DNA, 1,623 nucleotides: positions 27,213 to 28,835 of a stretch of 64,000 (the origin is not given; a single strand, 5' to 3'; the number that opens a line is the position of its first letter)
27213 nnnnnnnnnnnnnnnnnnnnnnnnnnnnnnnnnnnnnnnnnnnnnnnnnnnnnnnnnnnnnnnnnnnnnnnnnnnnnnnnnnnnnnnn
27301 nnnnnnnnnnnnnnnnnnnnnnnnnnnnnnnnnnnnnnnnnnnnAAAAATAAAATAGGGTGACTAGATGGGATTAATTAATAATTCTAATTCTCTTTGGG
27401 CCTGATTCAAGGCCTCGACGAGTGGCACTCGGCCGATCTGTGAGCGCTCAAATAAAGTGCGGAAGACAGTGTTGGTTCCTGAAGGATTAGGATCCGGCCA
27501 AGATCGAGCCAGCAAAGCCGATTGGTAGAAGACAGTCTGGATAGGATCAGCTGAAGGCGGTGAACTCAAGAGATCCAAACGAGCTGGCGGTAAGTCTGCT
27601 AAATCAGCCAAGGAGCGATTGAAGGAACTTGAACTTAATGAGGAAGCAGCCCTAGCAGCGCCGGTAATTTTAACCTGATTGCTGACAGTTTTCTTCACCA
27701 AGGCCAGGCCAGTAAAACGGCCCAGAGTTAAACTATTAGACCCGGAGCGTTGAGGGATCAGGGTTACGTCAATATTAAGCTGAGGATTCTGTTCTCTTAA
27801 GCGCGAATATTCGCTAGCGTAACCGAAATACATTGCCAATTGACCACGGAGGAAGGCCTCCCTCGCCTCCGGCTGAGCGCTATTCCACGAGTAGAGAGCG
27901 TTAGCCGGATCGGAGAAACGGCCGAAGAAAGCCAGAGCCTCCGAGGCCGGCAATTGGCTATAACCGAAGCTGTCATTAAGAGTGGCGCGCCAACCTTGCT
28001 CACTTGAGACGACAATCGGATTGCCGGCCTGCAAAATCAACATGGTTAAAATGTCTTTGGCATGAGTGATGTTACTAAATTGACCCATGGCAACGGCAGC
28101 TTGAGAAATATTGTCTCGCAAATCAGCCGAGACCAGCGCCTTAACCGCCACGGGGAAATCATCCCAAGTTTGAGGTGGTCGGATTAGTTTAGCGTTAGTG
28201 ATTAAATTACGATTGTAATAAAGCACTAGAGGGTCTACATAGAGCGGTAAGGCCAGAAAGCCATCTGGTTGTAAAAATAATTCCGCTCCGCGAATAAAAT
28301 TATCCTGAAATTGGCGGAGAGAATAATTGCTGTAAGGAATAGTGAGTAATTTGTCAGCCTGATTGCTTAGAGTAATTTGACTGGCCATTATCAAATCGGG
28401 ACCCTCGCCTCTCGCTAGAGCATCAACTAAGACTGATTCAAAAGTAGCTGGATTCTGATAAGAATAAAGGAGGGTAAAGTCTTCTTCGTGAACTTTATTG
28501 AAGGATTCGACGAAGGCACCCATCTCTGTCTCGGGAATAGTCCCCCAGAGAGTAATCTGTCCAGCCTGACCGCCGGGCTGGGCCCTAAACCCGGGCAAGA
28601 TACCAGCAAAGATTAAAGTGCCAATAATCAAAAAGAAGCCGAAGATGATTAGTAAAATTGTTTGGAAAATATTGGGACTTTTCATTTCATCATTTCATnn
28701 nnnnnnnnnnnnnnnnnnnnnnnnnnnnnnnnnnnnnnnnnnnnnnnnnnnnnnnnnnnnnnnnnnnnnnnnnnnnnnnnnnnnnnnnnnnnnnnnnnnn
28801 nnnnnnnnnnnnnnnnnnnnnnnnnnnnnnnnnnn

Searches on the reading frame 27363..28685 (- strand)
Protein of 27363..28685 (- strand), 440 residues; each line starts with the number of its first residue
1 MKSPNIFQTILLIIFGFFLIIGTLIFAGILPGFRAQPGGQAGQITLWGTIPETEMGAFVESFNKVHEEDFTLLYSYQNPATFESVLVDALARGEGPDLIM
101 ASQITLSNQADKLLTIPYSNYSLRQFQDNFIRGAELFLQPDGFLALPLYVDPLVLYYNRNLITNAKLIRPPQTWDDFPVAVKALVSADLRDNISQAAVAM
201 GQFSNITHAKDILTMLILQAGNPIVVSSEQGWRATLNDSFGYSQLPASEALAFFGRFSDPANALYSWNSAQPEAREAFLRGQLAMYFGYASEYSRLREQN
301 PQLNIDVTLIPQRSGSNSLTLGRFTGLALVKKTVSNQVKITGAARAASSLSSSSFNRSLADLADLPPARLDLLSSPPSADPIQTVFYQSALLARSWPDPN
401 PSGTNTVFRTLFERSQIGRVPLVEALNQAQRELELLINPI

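Call 3: search_protein_families(library=pfam, proteins=[window:27363-28685:-], max_evalue=1)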
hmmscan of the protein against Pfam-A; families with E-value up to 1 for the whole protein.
window:27363-28685:- (440 aa): 2 families
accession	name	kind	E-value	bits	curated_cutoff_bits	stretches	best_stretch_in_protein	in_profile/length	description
PF13416.11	SBP_bac_8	-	1.9e-14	54.6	27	1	58-373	2-266/279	Bacterial extracellular solute-binding protein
PF01547.30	SBP_bac_1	-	1.2e-12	48.9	26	1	84-333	38-287/307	Bacterial extracellular solute-binding protein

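Call 4: search_protein_families(library=ncbifam, proteins=[window:27363-28685:-], max_evalue=1)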
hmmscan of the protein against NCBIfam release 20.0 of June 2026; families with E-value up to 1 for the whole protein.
window:27363-28685:- (440 aa): 2 families
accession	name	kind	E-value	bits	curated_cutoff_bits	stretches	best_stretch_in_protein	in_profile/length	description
NF007011.0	PRK09474.1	equivalog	0.00086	18.2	291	1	60-184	47-165/396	maltose/maltodextrin ABC transporter substrate-binding protein MalE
TIGR03850.1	bind_CPR_0540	equivalog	0.039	12.5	299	1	146-177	154-184/437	carbohydrate ABC transporter substrate-binding protein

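Call 22: list_cluster_members(proteins=[P0001, window:27363-28685:-, window:25731-26108:-, window:29307-31796:-])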
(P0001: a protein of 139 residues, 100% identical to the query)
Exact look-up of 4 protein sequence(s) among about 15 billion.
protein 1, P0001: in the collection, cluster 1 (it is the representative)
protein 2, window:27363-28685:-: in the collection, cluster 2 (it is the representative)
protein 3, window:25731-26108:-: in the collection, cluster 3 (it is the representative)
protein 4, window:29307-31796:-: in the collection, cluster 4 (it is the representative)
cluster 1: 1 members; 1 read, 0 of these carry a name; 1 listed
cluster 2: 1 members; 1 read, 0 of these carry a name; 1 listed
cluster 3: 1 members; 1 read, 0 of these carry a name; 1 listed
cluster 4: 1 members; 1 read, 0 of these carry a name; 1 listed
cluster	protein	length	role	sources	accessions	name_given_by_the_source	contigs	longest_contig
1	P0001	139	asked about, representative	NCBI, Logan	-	-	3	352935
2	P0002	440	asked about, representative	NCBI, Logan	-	-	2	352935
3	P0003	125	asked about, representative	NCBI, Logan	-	-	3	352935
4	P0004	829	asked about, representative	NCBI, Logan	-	-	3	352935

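Call 23: find_related_loci(query=window:27363-28685:-, collection=genome_contigs, flank=10000)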
Query window:27363-28685:- (440 aa) in genome_contigs; peptide patterns used: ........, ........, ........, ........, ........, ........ (x = any residue, [..] = any of these).
196 stretches matched a pattern; 27 encode a relative of the query (tblastn E <= 1e-3); 27 distinct loci.
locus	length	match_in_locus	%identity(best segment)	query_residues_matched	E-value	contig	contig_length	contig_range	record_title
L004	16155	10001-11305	44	1-440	8e-111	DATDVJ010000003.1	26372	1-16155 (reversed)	MAG TPA_asm: Candidatus Paceibacterota bacterium isolate SMAG_U8081 k141_627346, whole genome shotgun sequence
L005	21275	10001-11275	35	8-439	2e-70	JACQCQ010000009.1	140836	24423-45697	MAG: Candidatus Sungiibacteriota bacterium isolate NC_groundwater_972_Pr1_S-0.2um_49_27 Montesol18-Sp2_coassembly_scaffo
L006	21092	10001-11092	27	71-436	5e-40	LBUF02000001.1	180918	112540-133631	MAG: Parcubacteria group bacterium GW2011_GWA2_38_13b GWA2_OD1-rel_38_13_curated_1, whole genome shotgun sequence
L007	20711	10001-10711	29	64-320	2e-25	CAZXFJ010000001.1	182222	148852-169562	MAG TPA_asm: uncultured Gammaproteobacteria bacterium isolate SRP292972_co1_15 genome assembly, contig: NODE_108_length_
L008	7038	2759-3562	27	38-318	3e-24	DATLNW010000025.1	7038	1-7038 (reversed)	MAG TPA_asm: Lysobacterales bacterium isolate SMAG_U13810 k141_3181136, whole genome shotgun sequence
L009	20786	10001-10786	27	40-315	6e-24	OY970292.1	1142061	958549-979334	MAG: Candidatus Levybacteria bacterium isolate MFD01916.bin.c.8 genome assembly, chromosome: 1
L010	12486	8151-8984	26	19-311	1e-22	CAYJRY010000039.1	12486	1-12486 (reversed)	MAG TPA_asm: uncultured Gammaproteobacteria bacterium isolate ERP125453_co1_466 genome assembly, contig: NODE_5606_lengt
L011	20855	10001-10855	25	39-338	8e-19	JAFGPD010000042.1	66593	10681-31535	MAG: Candidatus Woesebacteria bacterium isolate Zod_Metabat.670 k87_8812135, whole genome shotgun sequence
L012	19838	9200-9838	28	141-329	1e-16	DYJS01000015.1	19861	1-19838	MAG TPA_asm: Candidatus Methylomirabilis sp. isolate SulCav_AS07-7_27_128 SulCav_AS07_7_2690_length_19861_cov_67_729577,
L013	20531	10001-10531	27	55-221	1e-7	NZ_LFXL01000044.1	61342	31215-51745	Jiangella muralis strain DSM 45357 Scaffold27_1, whole genome shotgun sequence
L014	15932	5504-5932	28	65-201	2e-7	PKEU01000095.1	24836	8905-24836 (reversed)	MAG: bacterium isolate RSA8 c_000000000403, whole genome shotgun sequence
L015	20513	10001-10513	28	18-184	2e-6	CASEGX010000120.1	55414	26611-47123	uncultured Spirochaetales bacterium isolate SI.A23.metabat-bins.76 genome assembly, contig: SI.A23.metabat-bins.76.fa_k1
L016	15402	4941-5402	28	36-190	3e-6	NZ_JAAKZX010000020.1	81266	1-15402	Streptomyces ureilyticus strain YC419 YC419_contig_20_length_81266_coverage_112.3_0.95, whole genome shotgun sequence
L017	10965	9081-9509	29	84-228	5e-6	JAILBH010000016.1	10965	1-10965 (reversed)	MAG: Treponema sp. isolate RUI554 k141_7758570_flag=0_multi=13.0000_len=10965, whole genome shotgun sequence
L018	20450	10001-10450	27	141-292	6e-6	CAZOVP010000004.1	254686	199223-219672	MAG TPA_asm: uncultured Fimbriimonadaceae bacterium isolate SRP189682_co1_15 genome assembly, contig: NODE_17_length_254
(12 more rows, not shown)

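Call 33: find_homologous_proteins(query=window:27363-28685:-, max_evalue=1e-10)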
Query window:27363-28685:- (440 aa): 208 proteins with E <= 1e-10 among 8000 candidates; the best 120 are listed.
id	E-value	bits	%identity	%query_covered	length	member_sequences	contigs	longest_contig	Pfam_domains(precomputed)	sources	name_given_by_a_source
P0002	1.6e-286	968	100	100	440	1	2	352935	PF13416.12,PF01547.31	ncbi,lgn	-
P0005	6.0e-134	465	52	98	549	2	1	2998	PF13416.12,PF18895.6,PF01547.31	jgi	jgi:ABC-type glycerol-3-phosphate transport system substrate-binding protein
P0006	1.0e-128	448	50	98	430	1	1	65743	PF13416.12,PF01547.31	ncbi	-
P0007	1.9e-127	444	49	98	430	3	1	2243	PF13416.12,PF01547.31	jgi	jgi:ABC-type glycerol-3-phosphate transport system substrate-binding protein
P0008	3.8e-127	443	48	98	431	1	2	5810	PF13416.12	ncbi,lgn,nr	ncbi:MAG: extracellular solute-binding protein [Candidatus Vogelbacteria bacterium]|nr:extracellular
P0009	4.0e-125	436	48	99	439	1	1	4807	PF13416.12,PF01547.31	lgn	-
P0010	3.2e-124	433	47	98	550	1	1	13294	PF13416.12,PF18895.6,PF01547.31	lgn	-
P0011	2.8e-122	427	50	98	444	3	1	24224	PF13416.12,PF01547.31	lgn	-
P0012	3.7e-122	426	50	98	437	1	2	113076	PF13416.12,PF01547.31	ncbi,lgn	-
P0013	4.1e-122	426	49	98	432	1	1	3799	PF01547.31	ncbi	-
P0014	1.2e-121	425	47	100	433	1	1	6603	PF13416.12,PF01547.31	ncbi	-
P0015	8.0e-121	422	49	99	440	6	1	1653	PF13416.12,PF01547.31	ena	-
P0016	2.2e-119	417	49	98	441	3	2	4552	PF13416.12,PF01547.31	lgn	-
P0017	6.0e-119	416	47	98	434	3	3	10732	PF13416.12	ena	-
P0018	1.5e-118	414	49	99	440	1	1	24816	PF13416.12,PF01547.31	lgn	-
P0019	1.6e-118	414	46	98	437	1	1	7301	PF13416.12,PF01547.31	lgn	-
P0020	2.6e-118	414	46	98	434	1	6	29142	PF13416.12,PF01547.31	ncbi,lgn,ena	-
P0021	5.0e-118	413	47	99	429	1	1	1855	PF13416.12,PF01547.31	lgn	-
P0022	9.8e-118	412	48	99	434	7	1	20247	PF13416.12,PF01547.31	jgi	jgi:ABC-type glycerol-3-phosphate transport system substrate-binding protein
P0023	1.2e-117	411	45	100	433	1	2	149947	PF13416.12,PF01547.31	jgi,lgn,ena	jgi:ABC-type glycerol-3-phosphate transport system substrate-binding protein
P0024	2.1e-117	411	45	100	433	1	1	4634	PF13416.12,PF01547.31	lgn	-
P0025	2.8e-117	410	48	98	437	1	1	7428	PF13416.12,PF01547.31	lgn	-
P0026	7.4e-117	409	48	98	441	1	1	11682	PF13416.12,PF01547.31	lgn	-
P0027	4.0e-116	406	46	100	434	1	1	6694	PF13416.12,PF01547.31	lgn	-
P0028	1.0e-115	405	48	98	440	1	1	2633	PF13416.12,PF01547.31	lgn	-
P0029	2.1e-113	397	40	73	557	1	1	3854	PF13416.12,PF01547.31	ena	-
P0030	2.7e-113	397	46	98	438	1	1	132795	PF13416.12,PF01547.31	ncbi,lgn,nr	ncbi:MAG: extracellular solute-binding protein [Patescibacteria group bacterium]|nr:extracellular so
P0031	1.1e-111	392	45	99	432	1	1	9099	PF13416.12,PF01547.31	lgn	-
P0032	1.8e-111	391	46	100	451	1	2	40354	PF13416.12,PF01547.31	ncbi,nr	ncbi:MAG: extracellular solute-binding protein [Candidatus Vogelbacteria bacterium]|nr:extracellular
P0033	3.9e-111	390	44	99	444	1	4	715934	PF13416.12,PF01547.31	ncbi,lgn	-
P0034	8.4e-111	389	45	98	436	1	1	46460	PF13416.12,PF01547.31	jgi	jgi:ABC-type glycerol-3-phosphate transport system substrate-binding protein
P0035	2.4e-110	387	44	93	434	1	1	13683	PF13416.12,PF01547.31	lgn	-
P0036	7.0e-110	386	44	98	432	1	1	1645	PF13416.12,PF01547.31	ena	-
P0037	1.2e-108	382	44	100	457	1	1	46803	PF13416.12,PF01547.31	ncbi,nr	ncbi:MAG: extracellular solute-binding protein [Candidatus Vogelbacteria bacterium]|nr:extracellular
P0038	2.2e-108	381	45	98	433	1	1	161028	PF13416.12,PF01547.31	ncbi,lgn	ncbi:MAG: extracellular solute-binding protein [Candidatus Paceibacterota bacterium]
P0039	3.1e-107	377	43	98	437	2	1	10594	PF13416.12,PF01547.31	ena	-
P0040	4.7e-107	377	44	100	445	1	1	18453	PF13416.12,PF01547.31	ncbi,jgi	jgi:ABC-type glycerol-3-phosphate transport system substrate-binding protein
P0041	4.7e-107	377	44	100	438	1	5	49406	PF13416.12,PF01547.31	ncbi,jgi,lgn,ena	ncbi:MAG TPA: extracellular solute-binding protein [Candidatus Paceibacterota bacterium]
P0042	1.1e-105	372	44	99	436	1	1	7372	PF13416.12,PF01547.31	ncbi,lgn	-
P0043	1.5e-105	372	42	98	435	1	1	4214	PF13416.12,PF01547.31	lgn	-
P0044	4.3e-105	370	42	98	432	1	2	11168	PF13416.12,PF01547.31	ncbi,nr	ncbi:MAG: extracellular solute-binding protein [Parcubacteria group bacterium]|nr:extracellular solu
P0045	9.4e-105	369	43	99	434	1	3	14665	PF13416.12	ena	-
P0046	1.0e-103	366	41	97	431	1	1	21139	PF13416.12,PF01547.31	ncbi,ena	-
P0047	1.5e-103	365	41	98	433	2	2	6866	PF13416.12,PF01547.31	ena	-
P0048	6.7e-103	363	42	100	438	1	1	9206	PF13416.12,PF01547.31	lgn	-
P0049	2.2e-102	361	43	100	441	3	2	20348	PF13416.12,PF01547.31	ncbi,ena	ncbi:MAG: extracellular solute-binding protein [Patescibacteria group bacterium]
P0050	2.9e-101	357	39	98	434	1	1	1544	PF13416.12,PF01547.31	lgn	-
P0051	3.9e-101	357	40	98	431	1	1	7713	PF13416.12,PF01547.31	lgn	-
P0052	7.1e-101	356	42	100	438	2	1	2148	PF13416.12,PF01547.31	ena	-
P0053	1.6e-100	355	40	98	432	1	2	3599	PF13416.12,PF01547.31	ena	-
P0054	1.4e-99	352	40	94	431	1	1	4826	PF13416.12,PF01547.31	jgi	-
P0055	3.0e-99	351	42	100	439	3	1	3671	PF13416.12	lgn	-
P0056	1.3e-98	349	40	98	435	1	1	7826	PF13416.12,PF01547.31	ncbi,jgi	-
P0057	2.6e-98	348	40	99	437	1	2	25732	PF13416.12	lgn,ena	-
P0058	2.2e-97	345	41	99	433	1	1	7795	PF13416.12,PF01547.31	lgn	-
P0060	4.8e-97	344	41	95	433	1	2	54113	PF13416.12,PF01547.31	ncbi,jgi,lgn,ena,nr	ncbi:hypothetical protein COB64_02655 [Candidatus Wolfebacteria bacterium]|nr:MAG: hypothetical prot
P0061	2.0e-96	342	40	97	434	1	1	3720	PF01547.31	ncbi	-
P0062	2.9e-96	341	42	97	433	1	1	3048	PF01547.31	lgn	-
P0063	3.3e-96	341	43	95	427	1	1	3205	PF13416.12,PF01547.31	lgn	-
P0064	8.2e-96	340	39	99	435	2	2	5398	PF13416.12,PF01547.31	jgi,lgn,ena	jgi:ABC-type glycerol-3-phosphate transport system substrate-binding protein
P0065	2.6e-95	338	40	94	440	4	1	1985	PF13416.12,PF01547.31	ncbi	-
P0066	2.8e-95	338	39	99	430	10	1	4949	PF13416.12,PF01547.31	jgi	-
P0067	3.2e-95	338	40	98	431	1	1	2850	PF13416.12,PF01547.31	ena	-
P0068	3.3e-95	338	38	96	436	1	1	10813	PF13416.12,PF01547.31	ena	-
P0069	4.9e-95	337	39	98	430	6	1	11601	PF13416.12,PF01547.31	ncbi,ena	ncbi:MAG: extracellular solute-binding protein [Patescibacteria group bacterium]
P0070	5.2e-95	337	40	99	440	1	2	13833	PF01547.31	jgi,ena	-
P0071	5.4e-95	337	42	98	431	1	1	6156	PF13416.12,PF01547.31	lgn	-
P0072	5.9e-95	337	39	99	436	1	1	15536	PF01547.31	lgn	-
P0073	1.0e-94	336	39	98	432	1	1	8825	PF13416.12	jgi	jgi:ABC-type glycerol-3-phosphate transport system substrate-binding protein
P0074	2.5e-94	335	40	98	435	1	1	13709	PF01547.31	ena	-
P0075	1.3e-93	332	40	99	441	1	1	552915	PF01547.31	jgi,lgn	jgi:ABC-type glycerol-3-phosphate transport system substrate-binding protein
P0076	2.6e-93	331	38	95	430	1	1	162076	PF13416.12,PF01547.31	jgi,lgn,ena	-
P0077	3.1e-93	331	40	94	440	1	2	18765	PF13416.12,PF01547.31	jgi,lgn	jgi:multiple sugar transport system substrate-binding protein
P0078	8.7e-93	330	41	98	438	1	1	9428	PF13416.12,PF01547.31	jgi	-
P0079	3.0e-92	328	39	98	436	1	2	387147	PF13416.12,PF01547.31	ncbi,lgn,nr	ncbi:MAG: extracellular solute-binding protein [Parcubacteria group bacterium]|nr:extracellular solu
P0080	3.3e-92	328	40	98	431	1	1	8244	PF13416.12,PF01547.31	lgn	-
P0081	3.5e-92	328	39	100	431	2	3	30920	PF13416.12,PF01547.31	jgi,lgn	-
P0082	1.1e-91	326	39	100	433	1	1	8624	PF13416.12,PF01547.31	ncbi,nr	ncbi:MAG: extracellular solute-binding protein [bacterium]|nr:extracellular solute-binding protein [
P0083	2.6e-91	325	39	94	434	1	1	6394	PF13416.12,PF01547.31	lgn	-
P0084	3.7e-91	324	40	97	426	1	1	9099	PF13416.12,PF01547.31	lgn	-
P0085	6.7e-91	323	38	95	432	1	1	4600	PF13416.12,PF01547.31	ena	-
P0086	1.6e-90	322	39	99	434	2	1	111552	PF13416.12,PF01547.31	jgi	-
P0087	2.6e-90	321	38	92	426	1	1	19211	PF13416.12,PF01547.31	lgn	-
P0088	2.8e-90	321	39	97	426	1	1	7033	PF13416.12,PF01547.31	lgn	-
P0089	3.1e-90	321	39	95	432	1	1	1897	PF13416.12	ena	-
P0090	6.6e-90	320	37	98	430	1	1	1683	PF13416.12,PF01547.31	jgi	jgi:multiple sugar transport system substrate-binding protein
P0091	1.0e-89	319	39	99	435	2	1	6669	PF13416.12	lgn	-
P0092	1.4e-89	319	39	95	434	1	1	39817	PF13416.12,PF01547.31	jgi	jgi:multiple sugar transport system substrate-binding protein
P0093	8.3e-89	316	39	98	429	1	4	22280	PF01547.31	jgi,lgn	jgi:ABC-type glycerol-3-phosphate transport system substrate-binding protein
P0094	1.5e-88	316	37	100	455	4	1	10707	PF13416.12,PF01547.31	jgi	jgi:ABC-type glycerol-3-phosphate transport system substrate-binding protein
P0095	2.9e-88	315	38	97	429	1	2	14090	PF13416.12,PF01547.31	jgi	jgi:ABC-type glycerol-3-phosphate transport system substrate-binding protein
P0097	6.4e-88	314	37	98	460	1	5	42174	PF13416.12,PF01547.31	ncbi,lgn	-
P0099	9.0e-88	313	38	98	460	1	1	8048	PF13416.12,PF01547.31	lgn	-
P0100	1.2e-87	313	38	94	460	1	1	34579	PF13416.12,PF01547.31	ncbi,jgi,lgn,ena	-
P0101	1.4e-87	312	40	98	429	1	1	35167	PF01547.31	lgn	-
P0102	2.4e-87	312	37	95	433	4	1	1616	PF13416.12,PF01547.31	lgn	-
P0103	4.3e-87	311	37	99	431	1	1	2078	PF13416.12,PF01547.31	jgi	-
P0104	1.1e-86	309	39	98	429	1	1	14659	PF01547.31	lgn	-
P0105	1.5e-86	309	39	99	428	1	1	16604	PF13416.12,PF01547.31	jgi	jgi:ABC-type glycerol-3-phosphate transport system substrate-binding protein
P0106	2.3e-86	308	39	98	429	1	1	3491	PF13416.12,PF01547.31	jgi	jgi:ABC-type glycerol-3-phosphate transport system substrate-binding protein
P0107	2.7e-86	308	40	96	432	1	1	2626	PF13416.12,PF01547.31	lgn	-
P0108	3.3e-86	308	38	98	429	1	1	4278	PF01547.31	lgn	-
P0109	3.4e-86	308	37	98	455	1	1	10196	PF13416.12,PF01547.31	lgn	-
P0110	4.8e-86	307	39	99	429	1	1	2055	PF01547.31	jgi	jgi:ABC-type glycerol-3-phosphate transport system substrate-binding protein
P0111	6.0e-86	307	39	99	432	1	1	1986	PF13416.12,PF01547.31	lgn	-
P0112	7.8e-86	307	38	100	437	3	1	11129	PF13416.12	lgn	-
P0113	9.1e-86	306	39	98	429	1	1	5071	PF13416.12,PF01547.31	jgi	jgi:multiple sugar transport system substrate-binding protein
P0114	2.0e-85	305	38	98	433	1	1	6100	PF13416.12,PF01547.31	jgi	jgi:ABC-type glycerol-3-phosphate transport system substrate-binding protein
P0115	2.3e-85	305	37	98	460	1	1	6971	PF13416.12,PF01547.31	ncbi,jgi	-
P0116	3.0e-85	305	38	98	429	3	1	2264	PF01547.31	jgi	jgi:ABC-type glycerol-3-phosphate transport system substrate-binding protein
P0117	3.0e-85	305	38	99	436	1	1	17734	PF13416.12,PF01547.31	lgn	-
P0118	5.0e-85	304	38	95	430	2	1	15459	PF01547.31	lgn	-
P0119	8.1e-85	303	39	95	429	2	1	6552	PF13416.12,PF01547.31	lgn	-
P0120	1.0e-84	303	37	98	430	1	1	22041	PF13416.12,PF01547.31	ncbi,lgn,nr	ncbi:MAG: ABC transporter substrate-binding protein [bacterium]|nr:ABC transporter substrate-binding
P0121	1.1e-84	303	37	98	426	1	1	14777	PF13416.12,PF01547.31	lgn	-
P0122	1.3e-84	303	38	98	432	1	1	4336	PF13416.12,PF01547.31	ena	-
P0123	2.2e-84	302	38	98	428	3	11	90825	PF13416.12,PF01547.31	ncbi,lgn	-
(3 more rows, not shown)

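Call 34: find_encoding_contigs(protein=P0010, flank=8000, max_places=2)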
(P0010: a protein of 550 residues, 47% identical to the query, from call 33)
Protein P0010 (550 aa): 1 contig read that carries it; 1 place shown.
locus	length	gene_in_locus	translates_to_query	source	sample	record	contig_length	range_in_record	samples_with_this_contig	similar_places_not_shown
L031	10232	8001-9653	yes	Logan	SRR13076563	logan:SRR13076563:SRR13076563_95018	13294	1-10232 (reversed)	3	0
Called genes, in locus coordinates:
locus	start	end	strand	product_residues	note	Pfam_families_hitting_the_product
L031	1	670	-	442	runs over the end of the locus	PF13393:tRNA-synt_His, PF00587:tRNA-synt_2b, PF03129:HGTP_anticodon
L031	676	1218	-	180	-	PF10502:Peptidase_S26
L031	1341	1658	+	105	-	-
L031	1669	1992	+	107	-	-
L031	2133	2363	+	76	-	-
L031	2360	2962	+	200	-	PF01195:Pept_tRNA_hydro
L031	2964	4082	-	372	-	PF23459:S1_RRP5 (faint), PF00575:S1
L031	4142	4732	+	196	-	PF13483:Lactamase_B_3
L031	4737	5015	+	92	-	-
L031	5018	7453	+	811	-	PF00521:DNA_topoisoIV, PF03989:DNA_gyraseA_C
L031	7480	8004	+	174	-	PF01135:PCMT (weak), PF01209:Ubie_methyltran, PF13847:Methyltransf_31, PF08241:Methyltransf_11, PF08242:Methyltransf_12, PF13649:Methyltransf_25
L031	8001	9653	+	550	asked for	PF13416:SBP_bac_8, PF01547:SBP_bac_1, PF18895:T4SS_pilin (weak)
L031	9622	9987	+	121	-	PF04956:TrbC (weak), PF18895:T4SS_pilin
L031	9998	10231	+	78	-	?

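Call 35: find_encoding_contigs(protein=P0033, flank=10000, max_places=1)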
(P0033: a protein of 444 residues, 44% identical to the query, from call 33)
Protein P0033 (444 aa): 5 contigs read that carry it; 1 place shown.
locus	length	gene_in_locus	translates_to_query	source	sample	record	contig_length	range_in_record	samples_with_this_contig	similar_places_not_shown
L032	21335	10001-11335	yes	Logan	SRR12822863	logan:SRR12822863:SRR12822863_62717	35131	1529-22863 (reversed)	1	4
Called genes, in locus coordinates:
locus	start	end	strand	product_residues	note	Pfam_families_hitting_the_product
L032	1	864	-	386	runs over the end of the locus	PF06723:MreB_Mbl (faint), PF11104:PilM_2 (faint), PF25216:Volactin (faint), PF02491:SHS2_FTSA, PF14450:FtsA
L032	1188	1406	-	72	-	-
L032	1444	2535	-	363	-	PF11949:DUF3466 (faint)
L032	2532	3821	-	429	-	PF13393:tRNA-synt_His, PF00587:tRNA-synt_2b, PF03129:HGTP_anticodon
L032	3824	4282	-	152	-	PF10502:Peptidase_S26, PF00717:Peptidase_S24 (weak), PF10502:Peptidase_S26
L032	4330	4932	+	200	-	PF01195:Pept_tRNA_hydro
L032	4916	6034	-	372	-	PF23459:S1_RRP5 (faint), PF21543:CvfB_2nd (faint), PF00575:S1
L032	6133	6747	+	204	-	PF13483:Lactamase_B_3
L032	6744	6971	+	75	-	-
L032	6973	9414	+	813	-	PF00521:DNA_topoisoIV, PF03989:DNA_gyraseA_C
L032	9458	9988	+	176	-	PF01135:PCMT (weak), PF01209:Ubie_methyltran, PF01728:FtsJ, PF13847:Methyltransf_31, PF08241:Methyltransf_11, PF08242:Methyltransf_12, PF13649:Methyltransf_25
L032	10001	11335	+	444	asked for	PF01547:SBP_bac_1, PF13416:SBP_bac_8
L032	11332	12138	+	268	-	PF04956:TrbC (faint), PF18895:T4SS_pilin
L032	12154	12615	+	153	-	PF18895:T4SS_pilin (faint)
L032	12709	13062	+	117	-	PF18895:T4SS_pilin (weak)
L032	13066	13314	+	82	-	PF18895:T4SS_pilin (weak)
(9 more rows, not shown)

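Call 36: find_encoding_contigs(protein=P0075, flank=10000, max_places=1)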
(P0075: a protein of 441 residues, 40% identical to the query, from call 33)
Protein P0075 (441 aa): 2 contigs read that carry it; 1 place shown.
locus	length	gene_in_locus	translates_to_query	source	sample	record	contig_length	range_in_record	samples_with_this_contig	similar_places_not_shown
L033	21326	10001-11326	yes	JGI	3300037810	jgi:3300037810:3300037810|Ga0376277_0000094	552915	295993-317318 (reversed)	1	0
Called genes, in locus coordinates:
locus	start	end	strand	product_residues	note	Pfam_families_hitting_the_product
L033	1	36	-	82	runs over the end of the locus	-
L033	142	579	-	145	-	-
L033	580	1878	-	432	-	PF13393:tRNA-synt_His, PF00587:tRNA-synt_2b, PF03129:HGTP_anticodon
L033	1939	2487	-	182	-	PF10502:Peptidase_S26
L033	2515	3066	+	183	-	PF01195:Pept_tRNA_hydro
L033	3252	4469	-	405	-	PF21543:CvfB_2nd (faint), PF21710:Spt6_S1 (faint), PF23459:S1_RRP5 (faint), PF00575:S1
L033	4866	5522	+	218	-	-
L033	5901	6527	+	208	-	PF13483:Lactamase_B_3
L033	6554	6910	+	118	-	-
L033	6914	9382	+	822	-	PF00521:DNA_topoisoIV, PF03989:DNA_gyraseA_C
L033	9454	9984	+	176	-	PF06325:PrmA (weak), PF13489:Methyltransf_23 (weak), PF01209:Ubie_methyltran, PF01728:FtsJ (weak), PF13847:Methyltransf_31, PF08241:Methyltransf_11, PF08242:Methyltransf_12 (weak), PF13649:Methyltransf_25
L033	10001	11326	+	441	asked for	PF01547:SBP_bac_1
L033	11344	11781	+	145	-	PF04956:TrbC (faint), PF18895:T4SS_pilin (weak)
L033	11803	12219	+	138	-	PF18895:T4SS_pilin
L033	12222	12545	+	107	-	-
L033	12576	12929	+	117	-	PF18895:T4SS_pilin (weak)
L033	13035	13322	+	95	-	PF18895:T4SS_pilin (weak)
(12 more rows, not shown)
